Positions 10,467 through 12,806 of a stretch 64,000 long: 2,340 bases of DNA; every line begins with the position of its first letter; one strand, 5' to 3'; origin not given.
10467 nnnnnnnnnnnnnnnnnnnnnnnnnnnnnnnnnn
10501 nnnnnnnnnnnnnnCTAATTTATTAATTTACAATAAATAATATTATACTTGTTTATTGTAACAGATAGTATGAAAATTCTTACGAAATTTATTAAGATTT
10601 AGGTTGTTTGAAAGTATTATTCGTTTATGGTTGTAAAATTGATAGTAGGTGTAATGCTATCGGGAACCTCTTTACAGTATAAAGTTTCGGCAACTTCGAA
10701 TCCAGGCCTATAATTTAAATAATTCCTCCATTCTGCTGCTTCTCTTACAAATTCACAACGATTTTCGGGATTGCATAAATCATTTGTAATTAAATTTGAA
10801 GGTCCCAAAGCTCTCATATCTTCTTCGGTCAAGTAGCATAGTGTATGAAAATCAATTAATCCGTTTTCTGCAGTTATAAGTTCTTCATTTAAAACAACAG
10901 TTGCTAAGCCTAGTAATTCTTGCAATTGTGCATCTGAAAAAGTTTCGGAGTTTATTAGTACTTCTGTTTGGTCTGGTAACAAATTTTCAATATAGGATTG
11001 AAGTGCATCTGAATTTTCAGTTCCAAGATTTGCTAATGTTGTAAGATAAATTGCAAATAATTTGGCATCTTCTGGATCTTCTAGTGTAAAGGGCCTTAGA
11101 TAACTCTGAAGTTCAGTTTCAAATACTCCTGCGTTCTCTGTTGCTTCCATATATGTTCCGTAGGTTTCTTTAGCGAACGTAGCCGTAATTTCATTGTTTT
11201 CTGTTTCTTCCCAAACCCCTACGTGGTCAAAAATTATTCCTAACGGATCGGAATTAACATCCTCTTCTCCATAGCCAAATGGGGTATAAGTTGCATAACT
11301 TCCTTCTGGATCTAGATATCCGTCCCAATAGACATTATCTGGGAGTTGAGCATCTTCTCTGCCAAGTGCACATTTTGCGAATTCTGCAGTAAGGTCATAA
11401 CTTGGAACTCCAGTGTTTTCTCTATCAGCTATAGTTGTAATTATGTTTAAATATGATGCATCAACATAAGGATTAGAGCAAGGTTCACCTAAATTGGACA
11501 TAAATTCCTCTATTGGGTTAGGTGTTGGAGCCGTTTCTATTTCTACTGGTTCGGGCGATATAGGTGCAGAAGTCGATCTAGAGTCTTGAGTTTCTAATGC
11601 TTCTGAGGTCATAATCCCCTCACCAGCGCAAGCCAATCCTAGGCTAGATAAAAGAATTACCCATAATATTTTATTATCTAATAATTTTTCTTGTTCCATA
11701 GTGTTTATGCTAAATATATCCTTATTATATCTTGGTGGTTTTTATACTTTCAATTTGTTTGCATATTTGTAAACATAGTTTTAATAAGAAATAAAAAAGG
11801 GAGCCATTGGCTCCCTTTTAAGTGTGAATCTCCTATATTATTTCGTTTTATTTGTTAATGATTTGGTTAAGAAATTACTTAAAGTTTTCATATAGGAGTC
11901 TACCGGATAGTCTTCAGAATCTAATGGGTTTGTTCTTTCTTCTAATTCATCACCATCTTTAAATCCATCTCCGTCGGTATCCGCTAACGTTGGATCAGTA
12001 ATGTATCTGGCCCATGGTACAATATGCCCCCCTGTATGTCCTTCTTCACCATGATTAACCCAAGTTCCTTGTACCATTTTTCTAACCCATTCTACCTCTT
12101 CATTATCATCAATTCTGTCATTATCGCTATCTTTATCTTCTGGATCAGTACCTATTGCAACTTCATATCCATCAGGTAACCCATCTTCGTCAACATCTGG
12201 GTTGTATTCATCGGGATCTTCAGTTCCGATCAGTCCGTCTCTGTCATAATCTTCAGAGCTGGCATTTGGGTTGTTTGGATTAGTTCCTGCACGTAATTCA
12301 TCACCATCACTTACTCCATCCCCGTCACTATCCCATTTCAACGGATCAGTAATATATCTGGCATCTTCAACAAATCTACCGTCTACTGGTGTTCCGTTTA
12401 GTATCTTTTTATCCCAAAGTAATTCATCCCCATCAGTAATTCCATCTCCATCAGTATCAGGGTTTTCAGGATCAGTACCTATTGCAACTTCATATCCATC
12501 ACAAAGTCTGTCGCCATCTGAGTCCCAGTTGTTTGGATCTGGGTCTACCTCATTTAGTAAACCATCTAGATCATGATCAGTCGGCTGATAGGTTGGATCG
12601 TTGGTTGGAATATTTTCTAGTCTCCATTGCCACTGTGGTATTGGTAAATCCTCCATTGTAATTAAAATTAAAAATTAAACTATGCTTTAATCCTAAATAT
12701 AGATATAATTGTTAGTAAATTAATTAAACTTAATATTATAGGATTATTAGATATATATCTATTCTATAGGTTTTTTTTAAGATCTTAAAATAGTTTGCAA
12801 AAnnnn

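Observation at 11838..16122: Three tandem TrmB-like regulator paralogs interleaved with TSP3-type calcium-binding surface proteins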

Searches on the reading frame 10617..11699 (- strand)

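Call 3: search_protein_families(library=pfam, proteins=[window:10617-11699:-], max_evalue=1)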
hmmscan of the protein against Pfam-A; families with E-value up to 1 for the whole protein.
window:10617-11699:- (360 aa): 1 family
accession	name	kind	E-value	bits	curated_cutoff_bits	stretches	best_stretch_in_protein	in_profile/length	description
PF01851.28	PC_rep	-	0.18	12.7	21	0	19-39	5-26/35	Proteasome/cyclosome repeat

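Call 4: search_protein_families(library=ncbifam, proteins=[window:10617-11699:-], max_evalue=1)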
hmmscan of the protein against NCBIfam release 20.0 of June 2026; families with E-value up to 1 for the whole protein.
window:10617-11699:- (360 aa): 0 families

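Call 60: search_protein_families(library=padloc, proteins=[window:10617-11699:-], max_evalue=0.01)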
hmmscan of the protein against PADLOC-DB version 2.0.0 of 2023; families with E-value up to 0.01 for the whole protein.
window:10617-11699:- (360 aa): 0 families

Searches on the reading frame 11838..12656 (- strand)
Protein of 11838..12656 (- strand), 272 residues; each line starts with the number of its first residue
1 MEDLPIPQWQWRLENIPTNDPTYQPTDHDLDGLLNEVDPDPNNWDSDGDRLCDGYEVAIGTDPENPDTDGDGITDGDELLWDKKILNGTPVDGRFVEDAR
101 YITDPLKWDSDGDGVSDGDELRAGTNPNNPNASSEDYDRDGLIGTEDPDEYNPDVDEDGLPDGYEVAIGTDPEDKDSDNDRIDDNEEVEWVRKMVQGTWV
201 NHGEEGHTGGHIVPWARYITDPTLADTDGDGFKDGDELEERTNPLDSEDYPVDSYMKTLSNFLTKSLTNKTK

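Call 3: search_protein_families(library=pfam, proteins=[window:11838-12656:-], max_evalue=1)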
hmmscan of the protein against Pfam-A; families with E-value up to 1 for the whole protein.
window:11838-12656:- (272 aa): 3 families
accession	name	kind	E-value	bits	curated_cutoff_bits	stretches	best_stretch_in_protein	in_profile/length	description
PF18884.5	TSP3_bac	-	3e-25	88.1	25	5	109-130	1-22/22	Bacterial TSP3 repeat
PF03495.19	Binary_toxB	-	3.6e-05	24.3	25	2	176-239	2-61/78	Clostridial binary toxin B/anthrax toxin PA Ca-binding domain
PF04886.17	PT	-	0.074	13.1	26.2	1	17-27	14-24/36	PT disordered repeat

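Call 4: search_protein_families(library=ncbifam, proteins=[window:11838-12656:-], max_evalue=1)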
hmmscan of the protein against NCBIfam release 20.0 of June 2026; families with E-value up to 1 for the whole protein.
window:11838-12656:- (272 aa): 4 families
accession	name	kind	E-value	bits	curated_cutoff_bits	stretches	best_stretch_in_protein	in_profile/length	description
NF033765.2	gliding_CglD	equivalog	1.3e-16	59.6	400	3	27-134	189-291/1124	adventurous gliding motility lipoprotein CglD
NF047639.1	throspo3_MtsD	equivalog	1.5e-05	23.3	800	3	108-143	481-516/651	cell-cell cohesion protein MtsD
NF042425.1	Amuc_1099_fam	equivalog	0.00025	20.7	50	2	225-251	128-154/321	Amuc_1099 family pilus-like system protein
NF040549.1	Nt5e_LPXTG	exception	0.0024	16.2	1050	1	212-259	607-654/731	cell surface ecto-5'-nucleotidase Nt5e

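Call 60: search_protein_families(library=padloc, proteins=[window:11838-12656:-], max_evalue=0.01)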
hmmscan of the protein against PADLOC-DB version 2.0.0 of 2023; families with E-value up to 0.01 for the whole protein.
window:11838-12656:- (272 aa): 0 families

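Call 66: find_homologous_proteins(query=window:11838-12656:-, max_evalue=1e-8)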
Query window:11838-12656:- (272 aa): 795 proteins with E <= 1e-8 among 8000 candidates; the best 120 are listed.
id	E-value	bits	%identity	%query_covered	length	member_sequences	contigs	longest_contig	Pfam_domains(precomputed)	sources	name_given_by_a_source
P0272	4.1e-180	616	100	100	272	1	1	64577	PF18884.6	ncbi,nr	ncbi:hypothetical protein GF362_02170 [Candidatus Dojkabacteria bacterium]|nr:hypothetical protein [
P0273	9.1e-33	132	45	63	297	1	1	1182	PF18884.6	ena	-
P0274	3.0e-31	127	37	71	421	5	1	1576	PF18884.6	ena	-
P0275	6.8e-28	116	42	77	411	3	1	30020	PF00691.26,PF18884.6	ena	-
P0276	5.2e-26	110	40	74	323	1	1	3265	PF18884.6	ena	-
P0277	1.8e-25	108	41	76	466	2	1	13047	PF18884.6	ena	-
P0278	6.5e-25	106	38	77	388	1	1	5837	PF00691.26,PF05359.17,PF18884.6,PF03495.20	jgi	jgi:outer membrane protein OmpA-like peptidoglycan-associated protein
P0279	7.0e-25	106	39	75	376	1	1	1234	PF18884.6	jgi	jgi:Bacterial TSP3 repeat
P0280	1.0e-24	106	36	63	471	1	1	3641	PF18884.6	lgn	-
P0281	5.7e-24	103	35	78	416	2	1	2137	PF13585.13,PF18884.6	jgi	jgi:gliding motility-associated-like protein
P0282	5.9e-24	103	35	75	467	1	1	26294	PF18884.6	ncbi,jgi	jgi:hypothetical protein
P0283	8.1e-24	103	41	58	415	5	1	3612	PF13585.13,PF18884.6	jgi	jgi:gliding motility-associated-like protein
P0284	1.6e-23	102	36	76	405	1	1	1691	PF02412.24,PF18884.6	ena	-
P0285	2.3e-23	101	39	82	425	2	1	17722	PF00691.26,PF18884.6,PF03495.20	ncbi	ncbi:MAG: OmpA family protein, partial [Bacteroidota bacterium]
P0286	4.6e-23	100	37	81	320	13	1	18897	PF13585.13,PF18884.6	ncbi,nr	ncbi:MAG: gliding motility-associated C-terminal domain-containing protein, partial [Crocinitomicace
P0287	6.1e-23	100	41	76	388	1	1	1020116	PF00691.26,PF05359.17,PF18884.6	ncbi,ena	-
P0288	1.1e-22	99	39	81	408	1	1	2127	PF18884.6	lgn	-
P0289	3.8e-22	97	39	78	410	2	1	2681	PF00691.26,PF18884.6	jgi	jgi:outer membrane protein OmpA-like peptidoglycan-associated protein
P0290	4.4e-22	97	37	75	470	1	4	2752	PF18884.6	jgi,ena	jgi:hypothetical protein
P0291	4.7e-22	97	53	34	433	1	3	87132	PF18884.6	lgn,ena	-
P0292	5.1e-22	97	42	86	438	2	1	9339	PF18884.6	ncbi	-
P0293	1.0e-21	96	41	74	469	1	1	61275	PF18884.6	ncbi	-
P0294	2.1e-21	95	42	79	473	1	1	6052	PF18884.6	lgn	-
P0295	4.5e-21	94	37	75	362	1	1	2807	PF00691.26,PF18884.6,PF03495.20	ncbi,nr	ncbi:MAG: OmpA family protein, partial [Bacteroidota bacterium]|nr:OmpA family protein [Bacteroidota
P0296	6.5e-21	93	38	76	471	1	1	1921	PF18884.6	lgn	-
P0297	7.5e-21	93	40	74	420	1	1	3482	PF00691.26,PF05359.17,PF18884.6,PF03495.20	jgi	jgi:outer membrane protein OmpA-like peptidoglycan-associated protein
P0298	8.2e-21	93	40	77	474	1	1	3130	PF00691.26,PF18884.6,PF03495.20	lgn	-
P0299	9.9e-21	93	45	56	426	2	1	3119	PF18884.6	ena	-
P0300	1.0e-20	93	36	89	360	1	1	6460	PF00691.26,PF18884.6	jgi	jgi:outer membrane protein OmpA-like peptidoglycan-associated protein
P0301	1.2e-20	93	36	78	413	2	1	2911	PF13585.13,PF18884.6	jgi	jgi:gliding motility-associated-like protein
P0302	2.0e-20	92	40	74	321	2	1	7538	PF18884.6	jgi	jgi:hypothetical protein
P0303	2.0e-20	92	34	81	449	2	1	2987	PF18884.6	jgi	jgi:hypothetical protein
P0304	4.5e-20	91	53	33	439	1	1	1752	PF18884.6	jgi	jgi:hypothetical protein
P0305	5.6e-20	90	47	48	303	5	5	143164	PF00691.26,PF18884.6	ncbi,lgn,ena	ncbi:OmpA family protein [Natronogracilivirga saccharolytica]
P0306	7.6e-20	90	41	78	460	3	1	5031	PF00691.26,PF18884.6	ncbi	-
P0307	8.9e-20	90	36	76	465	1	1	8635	PF00691.26,PF13505.13,PF18884.6,PF03495.20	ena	-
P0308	1.0e-19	89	38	75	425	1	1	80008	PF18884.6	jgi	jgi:hypothetical protein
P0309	1.1e-19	89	37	74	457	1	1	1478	PF18884.6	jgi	jgi:hypothetical protein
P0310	1.1e-19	89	43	57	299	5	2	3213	PF00691.26,PF18884.6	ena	-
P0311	1.3e-19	89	35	72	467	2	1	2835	PF18884.6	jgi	-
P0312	1.3e-19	89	42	54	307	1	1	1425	PF00691.26,PF18884.6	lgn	-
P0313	1.4e-19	89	36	79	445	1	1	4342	PF18884.6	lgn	-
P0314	2.0e-19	88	38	76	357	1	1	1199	PF18884.6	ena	-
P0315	2.2e-19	88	40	80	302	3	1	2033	PF00691.26,PF18884.6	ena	-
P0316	2.5e-19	88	37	78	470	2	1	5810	PF18884.6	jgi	jgi:hypothetical protein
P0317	2.7e-19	88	43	56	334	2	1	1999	PF18884.6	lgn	-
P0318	3.8e-19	88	37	82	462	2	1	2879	PF00691.26,PF18884.6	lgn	-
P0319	3.8e-19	88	37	75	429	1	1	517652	PF18884.6,PF03495.20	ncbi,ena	-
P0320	4.7e-19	87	35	78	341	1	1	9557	PF13585.13,PF18884.6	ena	-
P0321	4.9e-19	87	38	78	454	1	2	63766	PF18884.6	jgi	jgi:hypothetical protein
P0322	5.4e-19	87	47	28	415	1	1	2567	PF18884.6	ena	-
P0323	7.2e-19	87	50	55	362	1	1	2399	PF18884.6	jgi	jgi:hypothetical protein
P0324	8.7e-19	86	38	82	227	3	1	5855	PF18884.6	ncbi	ncbi:MAG: OmpA family protein, partial [Balneolales bacterium]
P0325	9.1e-19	86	38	77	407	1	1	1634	PF00691.26,PF18884.6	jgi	jgi:outer membrane protein OmpA-like peptidoglycan-associated protein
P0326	9.8e-19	86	44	56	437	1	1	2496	PF18884.6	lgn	-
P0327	9.9e-19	86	42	76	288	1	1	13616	PF00691.26,PF18884.6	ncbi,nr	ncbi:OmpA family protein [Balneolaceae bacterium ANBcel3]|nr:OmpA family protein [Balneolaceae bacte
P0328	1.0e-18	86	34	79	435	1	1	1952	PF13927.13,PF18884.6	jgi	jgi:hypothetical protein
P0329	1.2e-18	86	40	79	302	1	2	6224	PF00691.26,PF18884.6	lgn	-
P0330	1.3e-18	86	31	76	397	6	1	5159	PF13585.13,PF13499.13,PF18884.6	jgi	jgi:gliding motility-associated-like protein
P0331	1.5e-18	86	33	75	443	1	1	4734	PF18884.6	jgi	jgi:hypothetical protein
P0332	1.7e-18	85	46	50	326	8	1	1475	PF00691.26,PF18884.6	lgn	-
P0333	1.9e-18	85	38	73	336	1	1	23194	PF00691.26,PF18884.6,PF03495.20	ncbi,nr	ncbi:MAG: OmpA family protein [Ignavibacteriae bacterium]|nr:OmpA family protein [Ignavibacteriota b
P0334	1.9e-18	85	39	81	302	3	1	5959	PF00691.26,PF18884.6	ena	-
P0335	2.0e-18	85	40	75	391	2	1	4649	PF13505.13,PF18884.6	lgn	-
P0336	2.0e-18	85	37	74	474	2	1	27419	PF18884.6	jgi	jgi:hypothetical protein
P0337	2.9e-18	85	40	65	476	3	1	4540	PF18884.6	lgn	-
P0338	2.9e-18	85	36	75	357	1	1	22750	PF18884.6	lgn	-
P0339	3.0e-18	85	48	36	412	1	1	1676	PF18884.6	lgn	-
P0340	3.1e-18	85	40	78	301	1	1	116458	PF00691.26,PF18884.6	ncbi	-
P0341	3.3e-18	84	43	63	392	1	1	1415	PF18884.6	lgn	-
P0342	3.4e-18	84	42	53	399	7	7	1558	PF18884.6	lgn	-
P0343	3.8e-18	84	42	60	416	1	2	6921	PF07963.18,PF18884.6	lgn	-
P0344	3.9e-18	84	35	76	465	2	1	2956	PF18884.6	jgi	jgi:Bacterial TSP3 repeat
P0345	4.4e-18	84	36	82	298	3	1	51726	PF00691.26,PF18884.6,PF03495.20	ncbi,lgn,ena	-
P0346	4.6e-18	84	47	28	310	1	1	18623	PF18884.6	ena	-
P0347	4.9e-18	84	38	74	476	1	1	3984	PF18884.6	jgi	jgi:hypothetical protein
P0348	5.2e-18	84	39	58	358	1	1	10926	PF18884.6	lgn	-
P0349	5.3e-18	84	36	82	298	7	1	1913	PF00691.26,PF18884.6,PF03495.20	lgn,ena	-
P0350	5.4e-18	84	39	75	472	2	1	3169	PF13505.13,PF18884.6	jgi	-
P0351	5.7e-18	84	36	74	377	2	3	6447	PF18884.6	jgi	jgi:hypothetical protein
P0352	5.8e-18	84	49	50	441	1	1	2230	PF18884.6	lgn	-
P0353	6.2e-18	84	41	54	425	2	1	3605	PF00691.26,PF05359.17,PF18884.6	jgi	jgi:outer membrane protein OmpA-like peptidoglycan-associated protein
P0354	6.4e-18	84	33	78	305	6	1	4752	PF18884.6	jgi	-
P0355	8.4e-18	83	48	31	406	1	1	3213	PF18884.6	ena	-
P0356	1.1e-17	83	40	80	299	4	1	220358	PF00691.26,PF18884.6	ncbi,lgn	ncbi:MAG: OmpA family protein [Balneolales bacterium]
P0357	1.1e-17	83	33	76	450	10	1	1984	PF18884.6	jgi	-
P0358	1.2e-17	83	38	75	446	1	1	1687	PF18884.6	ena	-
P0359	1.3e-17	83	40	67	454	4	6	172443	PF18884.6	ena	-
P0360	1.3e-17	83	37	78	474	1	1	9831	PF18884.6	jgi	jgi:hypothetical protein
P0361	1.5e-17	82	39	72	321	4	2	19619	PF18884.6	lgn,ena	-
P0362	1.6e-17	82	47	36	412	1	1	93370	PF18884.6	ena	-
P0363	1.9e-17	82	35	79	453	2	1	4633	PF18884.6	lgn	-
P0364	2.2e-17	82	37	75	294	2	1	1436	PF18884.6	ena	-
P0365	2.4e-17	82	40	55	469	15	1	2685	PF18884.6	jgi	jgi:hypothetical protein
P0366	2.8e-17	81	37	54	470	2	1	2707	PF18884.6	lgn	-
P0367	2.8e-17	81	38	76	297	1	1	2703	PF00691.26,PF18884.6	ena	-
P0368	2.8e-17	81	44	54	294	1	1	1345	PF00691.26,PF18884.6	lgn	-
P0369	2.9e-17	81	37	76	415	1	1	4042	PF13505.13,PF18884.6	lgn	-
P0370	2.9e-17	81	38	78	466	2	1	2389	PF00691.26,PF18884.6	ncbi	ncbi:MAG: OmpA family protein, partial [bacterium]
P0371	3.0e-17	81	38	77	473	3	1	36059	PF18884.6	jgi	jgi:hypothetical protein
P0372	3.1e-17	81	36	75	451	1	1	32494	PF18884.6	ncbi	ncbi:MAG: hypothetical protein ABEH47_05645, partial [Haloferacaceae archaeon]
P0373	3.3e-17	81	39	69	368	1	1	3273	PF18884.6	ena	-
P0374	3.3e-17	81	39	83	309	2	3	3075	PF18884.6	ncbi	-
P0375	3.5e-17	81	36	75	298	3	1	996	PF13240.12,PF18884.6,PF03495.20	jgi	jgi:hypothetical protein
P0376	3.6e-17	81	47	49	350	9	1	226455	PF18957.7,PF18884.6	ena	-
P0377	3.7e-17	81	38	67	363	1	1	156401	PF18884.6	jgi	jgi:clumping factor A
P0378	4.1e-17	81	35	64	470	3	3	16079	PF18884.6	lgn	-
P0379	4.4e-17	81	38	76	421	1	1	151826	PF13505.13,PF18884.6,PF03495.20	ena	-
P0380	5.1e-17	81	41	75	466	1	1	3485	PF18884.6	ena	-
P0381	5.5e-17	80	44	23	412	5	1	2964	PF18884.6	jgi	jgi:hypothetical protein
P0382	5.7e-17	80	51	34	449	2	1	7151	PF18884.6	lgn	-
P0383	5.9e-17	80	37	81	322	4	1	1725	PF00691.26,PF18884.6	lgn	-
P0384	6.2e-17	80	29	64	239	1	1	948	PF18884.6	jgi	jgi:hypothetical protein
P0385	6.8e-17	80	47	39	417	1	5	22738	PF18884.6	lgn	-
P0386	8.9e-17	80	38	72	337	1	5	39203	PF00691.26,PF18884.6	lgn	-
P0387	9.3e-17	80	40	52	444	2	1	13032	PF18884.6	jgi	-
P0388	9.6e-17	80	34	74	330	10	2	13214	PF18884.6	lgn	-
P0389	9.9e-17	80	37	75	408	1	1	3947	PF18884.6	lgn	-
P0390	1.2e-16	79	37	83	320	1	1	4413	PF13585.13,PF18884.6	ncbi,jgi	jgi:gliding motility-associated-like protein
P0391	1.2e-16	79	34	76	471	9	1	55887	PF13505.13,PF18884.6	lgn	-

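Call 67: find_encoding_contigs(protein=P0275, flank=4000, max_places=2)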
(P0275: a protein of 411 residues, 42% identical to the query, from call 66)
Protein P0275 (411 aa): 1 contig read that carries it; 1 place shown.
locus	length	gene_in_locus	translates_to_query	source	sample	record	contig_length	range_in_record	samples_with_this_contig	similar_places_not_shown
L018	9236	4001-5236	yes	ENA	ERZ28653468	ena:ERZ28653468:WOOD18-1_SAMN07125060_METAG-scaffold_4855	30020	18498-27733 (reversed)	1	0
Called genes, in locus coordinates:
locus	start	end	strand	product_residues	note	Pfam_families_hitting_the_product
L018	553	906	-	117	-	PF14346:DUF4398 (weak)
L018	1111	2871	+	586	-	PF00474:SSF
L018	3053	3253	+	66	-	PF02416:TatA_B_E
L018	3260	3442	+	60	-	PF02416:TatA_B_E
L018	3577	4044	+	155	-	-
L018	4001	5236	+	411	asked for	PF18884:TSP3_bac, PF00691:OmpA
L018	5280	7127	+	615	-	-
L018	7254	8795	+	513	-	PF03495:Binary_toxB (faint), PF18884:TSP3_bac, PF00691:OmpA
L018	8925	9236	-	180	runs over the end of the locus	PF18935:DUF5683 (weak)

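Call 68: find_encoding_contigs(protein=P0277, flank=4000, max_places=2)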
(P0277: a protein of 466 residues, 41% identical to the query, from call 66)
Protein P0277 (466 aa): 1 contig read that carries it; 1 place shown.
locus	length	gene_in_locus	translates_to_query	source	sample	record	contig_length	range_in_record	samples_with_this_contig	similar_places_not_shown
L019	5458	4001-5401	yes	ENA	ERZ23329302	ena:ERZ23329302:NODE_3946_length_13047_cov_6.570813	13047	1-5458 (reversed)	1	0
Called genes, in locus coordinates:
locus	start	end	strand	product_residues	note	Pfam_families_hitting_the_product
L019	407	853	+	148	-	-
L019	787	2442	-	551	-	PF03572:Peptidase_S41 (faint)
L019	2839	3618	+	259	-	PF08239:SH3_3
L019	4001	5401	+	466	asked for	PF18884:TSP3_bac (weak)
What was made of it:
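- Tried and rejected: TSP3 homologs are generic repeat matches from Bacteroidota and others (call 66), and two of them had no TrmB neighbour (calls 67, 68).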
